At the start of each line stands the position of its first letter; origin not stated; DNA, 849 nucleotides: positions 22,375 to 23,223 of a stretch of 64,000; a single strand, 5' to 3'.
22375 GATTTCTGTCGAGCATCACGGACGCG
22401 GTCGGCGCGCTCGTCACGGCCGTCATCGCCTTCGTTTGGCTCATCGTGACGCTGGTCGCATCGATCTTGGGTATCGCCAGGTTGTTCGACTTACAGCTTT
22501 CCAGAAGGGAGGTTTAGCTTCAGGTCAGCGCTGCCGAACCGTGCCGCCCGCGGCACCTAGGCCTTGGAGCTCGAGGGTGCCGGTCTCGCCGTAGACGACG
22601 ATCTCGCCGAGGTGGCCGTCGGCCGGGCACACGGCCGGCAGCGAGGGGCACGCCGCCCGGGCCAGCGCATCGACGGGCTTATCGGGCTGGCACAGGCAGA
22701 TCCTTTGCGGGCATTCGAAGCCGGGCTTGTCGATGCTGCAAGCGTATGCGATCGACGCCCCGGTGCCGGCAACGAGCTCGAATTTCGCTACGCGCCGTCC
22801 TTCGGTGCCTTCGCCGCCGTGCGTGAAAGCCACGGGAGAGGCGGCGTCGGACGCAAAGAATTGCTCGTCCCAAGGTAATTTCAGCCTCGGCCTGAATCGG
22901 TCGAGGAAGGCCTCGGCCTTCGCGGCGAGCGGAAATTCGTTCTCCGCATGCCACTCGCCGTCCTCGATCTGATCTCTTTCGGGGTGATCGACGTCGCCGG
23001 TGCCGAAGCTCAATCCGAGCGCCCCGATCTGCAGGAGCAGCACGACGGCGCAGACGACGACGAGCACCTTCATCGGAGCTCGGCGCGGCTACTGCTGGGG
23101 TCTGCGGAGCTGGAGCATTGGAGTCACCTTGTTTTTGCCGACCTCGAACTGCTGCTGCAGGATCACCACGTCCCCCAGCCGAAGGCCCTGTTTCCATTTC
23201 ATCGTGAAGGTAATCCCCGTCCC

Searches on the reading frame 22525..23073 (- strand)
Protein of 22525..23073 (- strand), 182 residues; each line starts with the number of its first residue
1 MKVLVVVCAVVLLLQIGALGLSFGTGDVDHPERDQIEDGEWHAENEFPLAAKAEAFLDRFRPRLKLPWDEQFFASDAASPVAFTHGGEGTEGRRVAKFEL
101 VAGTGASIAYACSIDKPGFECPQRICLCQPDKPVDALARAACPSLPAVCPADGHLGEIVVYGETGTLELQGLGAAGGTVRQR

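Call 5: search_protein_families(library=pfam, proteins=[window:22525-23073:-], max_evalue=1)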
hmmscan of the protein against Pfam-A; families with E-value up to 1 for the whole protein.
window:22525-23073:- (182 aa): 1 family
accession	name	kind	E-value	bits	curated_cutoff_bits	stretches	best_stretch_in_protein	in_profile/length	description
PF05553.16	DUF761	-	0.26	11.3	22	1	51-66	6-21/36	Cotton fibre expressed protein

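Call 32: search_protein_families(library=ncbifam, proteins=[window:22525-23073:-], max_evalue=0.01)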
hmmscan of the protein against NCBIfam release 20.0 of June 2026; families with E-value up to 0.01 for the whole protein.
window:22525-23073:- (182 aa): 0 families

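Call 91: search_protein_families(library=phrogs, proteins=[window:22525-23073:-], max_evalue=0.01)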
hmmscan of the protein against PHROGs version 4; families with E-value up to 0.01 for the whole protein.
window:22525-23073:- (182 aa): 0 families

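Call 95: search_protein_families(library=padloc, proteins=[window:22525-23073:-], max_evalue=0.001)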
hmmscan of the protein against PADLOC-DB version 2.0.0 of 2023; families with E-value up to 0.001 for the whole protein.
window:22525-23073:- (182 aa): 0 families
